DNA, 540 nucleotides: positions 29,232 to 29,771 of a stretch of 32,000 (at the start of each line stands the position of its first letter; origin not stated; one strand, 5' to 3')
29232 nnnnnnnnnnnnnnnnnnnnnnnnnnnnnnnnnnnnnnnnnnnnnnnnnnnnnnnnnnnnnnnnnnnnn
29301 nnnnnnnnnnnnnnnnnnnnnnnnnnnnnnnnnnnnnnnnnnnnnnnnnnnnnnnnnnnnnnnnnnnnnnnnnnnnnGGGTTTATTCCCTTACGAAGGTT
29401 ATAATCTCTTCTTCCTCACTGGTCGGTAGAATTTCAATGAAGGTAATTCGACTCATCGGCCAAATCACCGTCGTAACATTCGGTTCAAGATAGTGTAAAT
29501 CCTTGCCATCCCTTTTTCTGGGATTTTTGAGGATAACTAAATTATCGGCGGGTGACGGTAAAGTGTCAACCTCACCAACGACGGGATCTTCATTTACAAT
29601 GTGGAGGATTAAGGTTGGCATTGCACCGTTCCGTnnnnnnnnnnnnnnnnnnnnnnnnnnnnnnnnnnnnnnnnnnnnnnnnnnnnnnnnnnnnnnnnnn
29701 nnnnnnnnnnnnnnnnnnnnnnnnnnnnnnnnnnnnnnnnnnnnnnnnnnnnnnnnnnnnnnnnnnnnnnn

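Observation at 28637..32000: Five-gene operon: PP2C phosphatase, J-domain/vWA fusion, zinc-ribbon/FHA, 79-aa protein, orphan OmpR regulator, directly upstream of hsp20 and trxA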

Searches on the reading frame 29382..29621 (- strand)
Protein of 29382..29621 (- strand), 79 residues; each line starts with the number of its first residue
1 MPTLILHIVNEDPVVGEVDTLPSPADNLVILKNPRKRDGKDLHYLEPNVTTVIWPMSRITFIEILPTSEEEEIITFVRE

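Call 3: search_protein_families(library=pfam, proteins=[window:29382-29621:-], max_evalue=0.01)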
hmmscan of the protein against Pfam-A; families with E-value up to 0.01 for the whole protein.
window:29382-29621:- (79 aa): 0 families

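Call 4: search_protein_families(library=ncbifam, proteins=[window:29382-29621:-], max_evalue=0.01)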
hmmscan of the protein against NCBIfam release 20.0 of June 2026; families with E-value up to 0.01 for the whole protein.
window:29382-29621:- (79 aa): 0 families

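Call 21: find_homologous_proteins(query=window:29382-29621:-, max_evalue=0.001)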
Query window:29382-29621:- (79 aa): 363 proteins with E <= 0.001 among 363 candidates; the best 120 are listed.
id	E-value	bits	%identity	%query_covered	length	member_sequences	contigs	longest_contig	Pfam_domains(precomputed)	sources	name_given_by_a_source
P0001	4.8e-43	162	97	100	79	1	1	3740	-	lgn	-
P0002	5.4e-43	162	96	100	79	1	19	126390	-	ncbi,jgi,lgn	jgi:hypothetical protein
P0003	5.4e-43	162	95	100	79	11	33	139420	-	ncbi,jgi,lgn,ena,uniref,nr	ncbi:MAG: hypothetical protein ACOYXO_18565 [Chloroflexota bacterium]|jgi:hypothetical protein|unire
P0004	7.4e-43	161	95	100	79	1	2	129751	-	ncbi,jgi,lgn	-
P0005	8.1e-43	161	96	100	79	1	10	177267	-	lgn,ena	-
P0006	1.8e-42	160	95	100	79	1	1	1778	-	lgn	-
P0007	2.1e-42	160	95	100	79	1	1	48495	-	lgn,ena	-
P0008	3.9e-42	159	95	100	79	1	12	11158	-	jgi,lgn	-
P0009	9.6e-42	158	94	100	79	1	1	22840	-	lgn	-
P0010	8.3e-40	152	86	100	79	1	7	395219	-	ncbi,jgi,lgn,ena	ncbi:MAG: hypothetical protein AB1522_08950 [Chloroflexota bacterium]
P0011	1.3e-39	151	89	100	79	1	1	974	-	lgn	-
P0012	1.5e-39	151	90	100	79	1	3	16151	-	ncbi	-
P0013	2.7e-39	150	87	100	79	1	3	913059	-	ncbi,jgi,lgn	ncbi:MAG: hypothetical protein AB1453_16630 [Chloroflexota bacterium]|jgi:hypothetical protein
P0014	8.2e-39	148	89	100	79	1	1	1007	-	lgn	-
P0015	2.6e-38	147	86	100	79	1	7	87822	-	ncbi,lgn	-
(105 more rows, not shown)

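Call 32: predict_structure(alignment_id=A2)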
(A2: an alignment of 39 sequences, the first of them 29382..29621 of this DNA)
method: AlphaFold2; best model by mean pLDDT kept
length: 79 residues; sequences in the alignment: 39
mean_pLDDT: 88.6   pTM: 0.73
mean pLDDT of the five models: 88.6, 88.2, 87.0, 87.0, 71.4
residues with pLDDT >= 90: 55; 70-90: 13; 50-70: 11; < 50: 0
segments of 3 or more residues with pLDDT < 50: none
pLDDT, mean of each block of 10 residues (from residue 1): 93 94 94 93 91 95 84 62
secondary structure, 60 per line:
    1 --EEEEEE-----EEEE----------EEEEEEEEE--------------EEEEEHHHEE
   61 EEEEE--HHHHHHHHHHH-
elements in order: E3-8 E14-17 E28-36 E51-55 E59-65 H68-78

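Call 35: fold_search(model_id=the predicted structure, library=pdb)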
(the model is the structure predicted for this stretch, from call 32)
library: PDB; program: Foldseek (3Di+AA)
matches with E <= 10: 702; with E <= 0.001: 0
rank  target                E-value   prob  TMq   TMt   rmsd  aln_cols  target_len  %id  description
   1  6am0_D                1.2e-02  1.00  0.58  0.68   2.6        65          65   11  Crystal structure of K. lactis Edc1-Dcp1-Dcp2-Edc3 decapping complex with synthetic cap substrate analog (released 2018-03-21)
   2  4m7a_B                2.7e-02  1.00  0.59  0.53   6.5        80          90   14  Crystal structure of Lsm2-8 complex bound to the 3' end sequence of U6 snRNA (released 2013-11-13)
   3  8h6e_6a               3.2e-02  1.00  0.58  0.53   5.5        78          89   15  Cryo-EM structure of human exon-defined spliceosome in the late pre-B state. (released 2024-05-01)
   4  6ppq_B                3.4e-02  1.00  0.60  0.52   5.4        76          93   10  Structure of S. pombe Lsm1-7 with RNA, polyuridine with 3' adenosine (released 2020-06-17)
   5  2vxf_MODEL_1_A        3.6e-02  1.00  0.57  0.52   4.9        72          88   17  Solution structure of the LSm-domain of zebrafish RAP55 (released 2008-09-16)
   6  4m78_B                3.6e-02  1.00  0.56  0.52   6.6        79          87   11  Crystal structure of Lsm2-8 complex, space group P21 (released 2013-11-13)
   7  7eq9_A                3.6e-02  1.00  0.54  0.36   7.0        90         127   11  Cryo-EM structure of designed protein nanoparticle TIP60 (Truncated Icosahedral Protein composed of 60-mer fusion prot (released 2021-09-15)
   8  3jcm_c                3.6e-02  1.00  0.54  0.47   6.6        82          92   11  Cryo-EM structure of the spliceosomal U4/U6.U5 tri-snRNP (released 2016-02-24)
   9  3jcr_2                3.8e-02  1.00  0.58  0.52   5.5        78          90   15  3D structure determination of the human*U4/U6.U5* tri-snRNP complex (released 2016-03-09)
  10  9uol_A                3.8e-02  1.00  0.55  0.37   9.2        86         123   12  Cryo-EM structure of pyrene-modified TIP60 double mutant (G12C/S50C) with addition of Nile Red (released 2025-11-19)
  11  4m75_I                4.0e-02  1.00  0.56  0.52   6.7        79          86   13  Crystal structure of Lsm1-7 complex (released 2013-10-23)
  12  4m7d_B                4.2e-02  1.00  0.57  0.50   6.4        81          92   15  Crystal structure of Lsm2-8 complex bound to the RNA fragment CGUUU (released 2013-11-13)
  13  4m75_G                4.7e-02  1.00  0.55  0.53   5.2        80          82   16  Crystal structure of Lsm1-7 complex (released 2013-10-23)
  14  3by7_E                4.7e-02  1.00  0.56  0.58   7.5        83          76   12  CRYSTAL STRUCTURE OF A PROTEIN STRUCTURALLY SIMILAR TO SM/LSM-LIKE RNA-BINDING PROTEINS (JCVI_PEP_1096686650277) FROM  (released 2008-01-29)
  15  7xm1_A                5.0e-02  0.99  0.51  0.34   6.2        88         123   14  Cryo-EM structure of mTIP60-Ba (metal-ion induced TIP60 (K67E) complex with barium ions (released 2023-01-04)
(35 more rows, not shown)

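Call 39: search_protein_representatives(alignment_id=A2)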
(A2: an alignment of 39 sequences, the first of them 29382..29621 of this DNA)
Query: 39 sequences, 79 profile positions. Proteins with E-value up to 0.001 (for the whole library): 265; up to 1e-10: 100; up to 1e-30: 1. The best 150 are listed.
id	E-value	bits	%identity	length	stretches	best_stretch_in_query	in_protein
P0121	2.0e-37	143.0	-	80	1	1-79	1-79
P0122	9.2e-30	118.5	-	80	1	3-79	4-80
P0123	3.2e-28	113.6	-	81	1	2-79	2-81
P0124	3.2e-27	110.3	-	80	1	2-79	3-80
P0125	4.7e-25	103.4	-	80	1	4-79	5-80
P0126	2.2e-24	101.3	-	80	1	1-79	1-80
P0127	8.5e-24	99.4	-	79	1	3-79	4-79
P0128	1.3e-22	95.6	-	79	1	1-79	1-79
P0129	1.8e-22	95.1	-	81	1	3-79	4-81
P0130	1.8e-22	95.1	-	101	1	3-79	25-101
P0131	1.9e-22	95.1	-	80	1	2-78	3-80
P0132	2.4e-22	94.7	-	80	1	3-79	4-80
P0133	2.7e-22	94.6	-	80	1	3-79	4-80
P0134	1.5e-21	92.2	-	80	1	3-78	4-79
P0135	2.4e-21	91.5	-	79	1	3-79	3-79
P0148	3.2e-19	84.7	-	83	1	3-79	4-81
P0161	3.2e-18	81.5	-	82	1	3-78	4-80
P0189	1.4e-13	66.6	-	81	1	3-78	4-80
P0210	7.4e-12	61.1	-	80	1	3-79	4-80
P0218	4.3e-11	58.6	-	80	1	6-79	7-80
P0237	1.9e-09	53.4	-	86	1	3-75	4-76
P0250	2.9e-08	49.6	-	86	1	3-79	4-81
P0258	1.6e-07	47.2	-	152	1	3-71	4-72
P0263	3.1e-07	46.3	-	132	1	3-70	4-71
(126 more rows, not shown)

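Call 66: find_encoding_contigs(protein=P0263, flank=8000, max_places=3)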
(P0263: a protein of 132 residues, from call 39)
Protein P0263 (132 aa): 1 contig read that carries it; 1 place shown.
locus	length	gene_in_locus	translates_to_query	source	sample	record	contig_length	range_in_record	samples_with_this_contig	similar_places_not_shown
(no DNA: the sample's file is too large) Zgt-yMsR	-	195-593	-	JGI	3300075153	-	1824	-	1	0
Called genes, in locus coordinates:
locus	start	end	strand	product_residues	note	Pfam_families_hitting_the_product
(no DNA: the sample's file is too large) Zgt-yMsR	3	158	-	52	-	?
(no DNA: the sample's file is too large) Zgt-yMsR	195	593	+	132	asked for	-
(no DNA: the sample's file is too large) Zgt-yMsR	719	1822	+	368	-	?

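Call 67: list_cluster_members(proteins=[P0263, P0258, P0250, P0237, P0218, P0210, P0189, P0161, P0148, P0126])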
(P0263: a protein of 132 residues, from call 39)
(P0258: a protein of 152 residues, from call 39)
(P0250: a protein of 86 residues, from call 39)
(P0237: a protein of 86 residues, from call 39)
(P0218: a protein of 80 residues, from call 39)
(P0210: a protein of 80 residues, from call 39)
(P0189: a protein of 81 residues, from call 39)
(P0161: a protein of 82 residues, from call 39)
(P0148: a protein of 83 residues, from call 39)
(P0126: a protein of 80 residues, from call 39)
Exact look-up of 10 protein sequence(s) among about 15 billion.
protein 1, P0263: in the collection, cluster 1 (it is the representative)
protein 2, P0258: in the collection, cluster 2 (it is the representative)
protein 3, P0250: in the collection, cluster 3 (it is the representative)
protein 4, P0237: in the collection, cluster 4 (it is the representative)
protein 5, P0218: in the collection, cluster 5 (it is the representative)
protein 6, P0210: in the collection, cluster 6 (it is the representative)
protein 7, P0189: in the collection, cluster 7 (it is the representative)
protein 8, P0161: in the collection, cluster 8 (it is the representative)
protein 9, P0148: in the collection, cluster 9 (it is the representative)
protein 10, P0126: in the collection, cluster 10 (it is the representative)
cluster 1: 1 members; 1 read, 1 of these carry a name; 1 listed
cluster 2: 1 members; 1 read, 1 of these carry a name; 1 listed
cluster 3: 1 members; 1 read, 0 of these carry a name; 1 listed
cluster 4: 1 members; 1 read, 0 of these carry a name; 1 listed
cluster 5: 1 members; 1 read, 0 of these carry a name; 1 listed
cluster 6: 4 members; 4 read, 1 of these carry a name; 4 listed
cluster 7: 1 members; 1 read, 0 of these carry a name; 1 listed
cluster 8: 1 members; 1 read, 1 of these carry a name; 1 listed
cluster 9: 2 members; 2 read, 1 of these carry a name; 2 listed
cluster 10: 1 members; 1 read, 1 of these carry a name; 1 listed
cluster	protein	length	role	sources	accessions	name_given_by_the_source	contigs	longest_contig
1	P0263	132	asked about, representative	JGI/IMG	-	hypothetical protein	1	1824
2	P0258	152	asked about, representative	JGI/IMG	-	hypothetical protein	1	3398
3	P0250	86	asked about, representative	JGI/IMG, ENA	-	-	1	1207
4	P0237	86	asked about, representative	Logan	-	-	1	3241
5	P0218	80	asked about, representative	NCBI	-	-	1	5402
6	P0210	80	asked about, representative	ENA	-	-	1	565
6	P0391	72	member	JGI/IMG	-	hypothetical protein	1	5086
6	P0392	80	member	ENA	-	-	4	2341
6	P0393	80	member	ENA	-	-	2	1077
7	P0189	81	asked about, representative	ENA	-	-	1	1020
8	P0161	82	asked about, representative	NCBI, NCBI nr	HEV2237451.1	MAG TPA: hypothetical protein VGR57_12385 [Ktedonobacterales bacterium] | hypothetical protein [Ktedonobacterales bacterium]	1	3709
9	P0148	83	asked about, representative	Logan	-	-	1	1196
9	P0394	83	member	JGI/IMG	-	hypothetical protein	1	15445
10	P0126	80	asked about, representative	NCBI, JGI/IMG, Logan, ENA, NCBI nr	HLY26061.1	MAG TPA: hypothetical protein VKQ72_06965 [Aggregatilineales bacterium] | hypothetical protein [Aggregatilineales bacterium]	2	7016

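Call 68: find_encoding_contigs(protein=P0394, flank=8000, max_places=2)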
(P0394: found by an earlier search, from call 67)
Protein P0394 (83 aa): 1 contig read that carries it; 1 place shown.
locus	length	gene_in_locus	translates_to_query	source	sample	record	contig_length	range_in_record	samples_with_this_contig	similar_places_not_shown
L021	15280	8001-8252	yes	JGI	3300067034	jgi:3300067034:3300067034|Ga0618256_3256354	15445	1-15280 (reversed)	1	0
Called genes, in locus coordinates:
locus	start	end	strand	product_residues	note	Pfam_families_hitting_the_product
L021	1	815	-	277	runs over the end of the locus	-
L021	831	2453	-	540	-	PF00512:HisKA, PF02518:HATPase_c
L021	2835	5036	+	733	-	-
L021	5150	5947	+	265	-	PF00481:PP2C, PF13672:PP2C_2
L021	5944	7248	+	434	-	PF00092:VWA, PF13519:VWA_2, PF13768:VWA_3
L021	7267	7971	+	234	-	PF00498:FHA, PF16697:Yop-YscD_cpl (weak)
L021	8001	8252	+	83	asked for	-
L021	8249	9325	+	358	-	PF01075:Glyco_transf_9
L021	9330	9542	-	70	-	PF02416:TatA_B_E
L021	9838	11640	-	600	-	PF01590:GAF (weak), PF13185:GAF_2, PF13492:GAF_3 (weak), PF07730:HisKA_3, PF13581:HATPase_c_2 (weak), PF02518:HATPase_c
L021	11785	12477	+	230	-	PF00072:Response_reg, PF00486:Trans_reg_C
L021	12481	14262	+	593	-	PF00672:HAMP, PF00512:HisKA, PF02518:HATPase_c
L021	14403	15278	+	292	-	?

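Call 69: find_encoding_contigs(protein=P0218, flank=8000, max_places=2)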
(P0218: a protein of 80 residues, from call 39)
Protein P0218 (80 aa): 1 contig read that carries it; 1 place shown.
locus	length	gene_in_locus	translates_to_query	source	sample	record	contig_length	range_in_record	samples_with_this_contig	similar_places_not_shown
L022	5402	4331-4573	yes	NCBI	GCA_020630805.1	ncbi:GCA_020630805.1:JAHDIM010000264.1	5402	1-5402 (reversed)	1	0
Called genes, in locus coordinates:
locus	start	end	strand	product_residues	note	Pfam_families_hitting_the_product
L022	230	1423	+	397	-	PF00994:MoCF_biosynth, PF18146:CinA_KH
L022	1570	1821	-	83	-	PF00550:PP-binding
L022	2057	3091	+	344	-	PF01070:FMN_dh, PF00478:IMPDH (faint), PF01070:FMN_dh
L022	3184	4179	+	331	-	PF00348:polyprenyl_synt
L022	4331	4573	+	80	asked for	-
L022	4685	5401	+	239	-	?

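Call 70: find_encoding_contigs(protein=P0258, flank=8000, max_places=2)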
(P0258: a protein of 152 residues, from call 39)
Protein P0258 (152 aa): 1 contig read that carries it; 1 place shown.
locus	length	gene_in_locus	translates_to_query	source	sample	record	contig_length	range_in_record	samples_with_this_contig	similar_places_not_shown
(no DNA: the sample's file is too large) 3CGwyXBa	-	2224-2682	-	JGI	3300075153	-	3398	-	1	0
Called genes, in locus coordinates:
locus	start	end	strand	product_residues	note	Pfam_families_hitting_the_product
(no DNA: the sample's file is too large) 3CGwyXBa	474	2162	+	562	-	PF13205:Big_5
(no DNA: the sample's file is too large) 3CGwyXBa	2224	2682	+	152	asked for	-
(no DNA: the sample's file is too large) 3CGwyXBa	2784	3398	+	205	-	?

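Call 71: find_encoding_contigs(protein=P0161, flank=8000, max_places=2)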
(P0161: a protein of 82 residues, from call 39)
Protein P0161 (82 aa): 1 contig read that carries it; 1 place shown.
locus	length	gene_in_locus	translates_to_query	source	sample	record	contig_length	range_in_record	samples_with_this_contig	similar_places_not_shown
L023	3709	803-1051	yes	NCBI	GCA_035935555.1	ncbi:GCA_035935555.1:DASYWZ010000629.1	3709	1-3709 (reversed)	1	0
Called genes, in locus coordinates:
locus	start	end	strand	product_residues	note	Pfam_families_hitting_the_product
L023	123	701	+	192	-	PF13240:Zn_Ribbon_1 (weak), PF00498:FHA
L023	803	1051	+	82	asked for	-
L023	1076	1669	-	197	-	PF01227:GTP_cyclohydroI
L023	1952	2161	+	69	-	-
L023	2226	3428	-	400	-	-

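Call 72: search_protein_families(library=pfam, proteins=[L021:2835-5036:+, L021:5944-7248:+, L021:7267-7971:+, L022:4685-5401:+, L023:123-701:+], max_evalue=0.001)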
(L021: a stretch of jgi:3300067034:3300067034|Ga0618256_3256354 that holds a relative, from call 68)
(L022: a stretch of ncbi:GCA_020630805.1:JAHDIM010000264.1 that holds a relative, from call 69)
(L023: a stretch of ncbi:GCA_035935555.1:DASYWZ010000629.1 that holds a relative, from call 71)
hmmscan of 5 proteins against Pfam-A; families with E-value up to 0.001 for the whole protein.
L021:2835-5036:+ (733 aa): 10 families
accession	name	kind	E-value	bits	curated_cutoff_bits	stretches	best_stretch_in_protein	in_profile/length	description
PF13570.13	Beta-prop_ACSF4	-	4.4e-75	253.6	133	3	597-731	20-160/329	Beta-alanine-activating enzyme, beta-propeller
PF13360.13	PQQ_2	-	1.1e-61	208.9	27.6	3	488-622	5-144/233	Outer membrane protein assembly factor BamB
PF00069.31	Pkinase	-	3.7e-38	131.9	31.7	1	78-330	1-259/263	Protein kinase domain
PF07714.23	PK_Tyr_Ser-Thr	-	3.1e-20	73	23.1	1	80-283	3-203/258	Protein tyrosine and serine/threonine kinase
PF01011.28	PQQ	-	1.2e-19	70.9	26.7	1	426-538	47-136/595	Glucose/ethanol/alcohol dehydrogenase, beta-propeller domain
PF25292.1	Beta-prop_CGLA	-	1.7e-09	38.1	26.8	0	559-629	47-119/316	Lambda-carrageenase beta-propeller domain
PF03109.22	ABC1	-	1.8e-06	27.7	22.9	1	128-245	116-225/244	ABC1 atypical kinase-like domain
PF01636.29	APH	-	2e-06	28.2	23.2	0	188-234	146-197/239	Phosphotransferase enzyme family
PF23414.1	Beta-prop_EML_2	-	4.9e-06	26.5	90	0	517-622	11-119/266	Echinoderm microtubule-associated protein second beta-propeller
PF14435.11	SUKH-4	-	3.7e-05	24.3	25.5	0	463-504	66-107/179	SUKH-4 immunity protein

L021:5944-7248:+ (434 aa): 3 families
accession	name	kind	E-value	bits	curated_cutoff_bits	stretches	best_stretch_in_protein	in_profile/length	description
PF00092.34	VWA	-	1.3e-19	71.5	23.8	1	50-213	1-168/174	von Willebrand factor type A domain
PF13519.12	VWA_2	-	6.7e-13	49.6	27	1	52-156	2-106/107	von Willebrand factor type A domain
PF13768.12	VWA_3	-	2.8e-11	44.2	27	1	50-197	2-146/155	von Willebrand factor type A domain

L021:7267-7971:+ (234 aa): 2 families
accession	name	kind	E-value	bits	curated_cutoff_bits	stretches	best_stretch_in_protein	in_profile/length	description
PF00498.31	FHA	-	5.7e-17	62.3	20.7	1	144-219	2-67/67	FHA domain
PF16697.10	Yop-YscD_cpl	-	6.7e-07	29.9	33.2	1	168-226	34-91/94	Inner membrane component of T3SS, cytoplasmic domain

L022:4685-5401:+ (239 aa): 2 families
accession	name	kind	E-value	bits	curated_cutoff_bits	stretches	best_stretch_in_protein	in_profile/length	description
PF00072.30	Response_reg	-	1.2e-32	112.8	30.2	1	11-120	1-111/111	Response regulator receiver domain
PF00486.34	Trans_reg_C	-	3e-25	88.5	26.2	1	156-232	1-77/77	Transcriptional regulatory protein, C terminal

L023:123-701:+ (192 aa): 4 families
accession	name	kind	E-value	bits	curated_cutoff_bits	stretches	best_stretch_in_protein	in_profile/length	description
PF00498.31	FHA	-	1.5e-14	54.6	20.7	1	107-183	1-67/67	FHA domain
PF16697.10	Yop-YscD_cpl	-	7.6e-06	26.5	33.2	1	131-186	33-87/94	Inner membrane component of T3SS, cytoplasmic domain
PF13240.11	Zn_Ribbon_1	-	1.1e-05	25.5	25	1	4-25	2-23/23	zinc-ribbon domain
PF12773.13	DZR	-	3.8e-05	24.2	27.3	1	4-26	1-23/45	Double zinc ribbon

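Call 77: find_homologous_proteins(query=A6, max_evalue=0.001)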
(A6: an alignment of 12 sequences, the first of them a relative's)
Query A6 (12 sequences) (83 aa, profile of the alignment): 898 proteins with E <= 0.001 among 1085 candidates; the best 120 are listed.
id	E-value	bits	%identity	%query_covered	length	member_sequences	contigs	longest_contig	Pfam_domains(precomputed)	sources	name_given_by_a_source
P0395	2.9e-35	138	65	100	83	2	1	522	-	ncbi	-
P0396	5.0e-35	137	78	100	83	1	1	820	-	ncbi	-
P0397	7.2e-35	136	59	100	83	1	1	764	-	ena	-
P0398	7.3e-35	136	59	100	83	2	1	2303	-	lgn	-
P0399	1.0e-34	136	82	100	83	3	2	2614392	-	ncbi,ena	-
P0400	1.2e-34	136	61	100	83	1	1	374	-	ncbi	-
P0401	1.2e-34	136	60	100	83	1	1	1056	-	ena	-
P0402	1.2e-34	136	60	100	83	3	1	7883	-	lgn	-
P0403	1.8e-34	135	60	100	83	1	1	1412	-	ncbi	-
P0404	1.9e-34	135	63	100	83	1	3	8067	-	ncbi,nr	ncbi:MAG: hypothetical protein M3014_15570 [Chloroflexota bacterium]|nr:hypothetical protein [Chloro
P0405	1.9e-34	135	60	100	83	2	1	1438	-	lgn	-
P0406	2.5e-34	135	68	99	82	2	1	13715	-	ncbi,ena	-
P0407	2.5e-34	135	67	99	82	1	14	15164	-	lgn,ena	-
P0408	2.6e-34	135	63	100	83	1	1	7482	-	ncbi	-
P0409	2.8e-34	135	59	100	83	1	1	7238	-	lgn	-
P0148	2.8e-34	135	100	100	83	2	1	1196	-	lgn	-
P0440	2.6e-33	131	60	100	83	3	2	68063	-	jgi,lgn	jgi:hypothetical protein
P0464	2.8e-32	128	48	98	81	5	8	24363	-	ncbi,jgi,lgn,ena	-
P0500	1.0e-31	126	56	98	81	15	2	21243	-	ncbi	ncbi:MAG: hypothetical protein ACUVXH_08915 [Anaerolineae bacterium]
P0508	1.4e-31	126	44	98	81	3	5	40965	-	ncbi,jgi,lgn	-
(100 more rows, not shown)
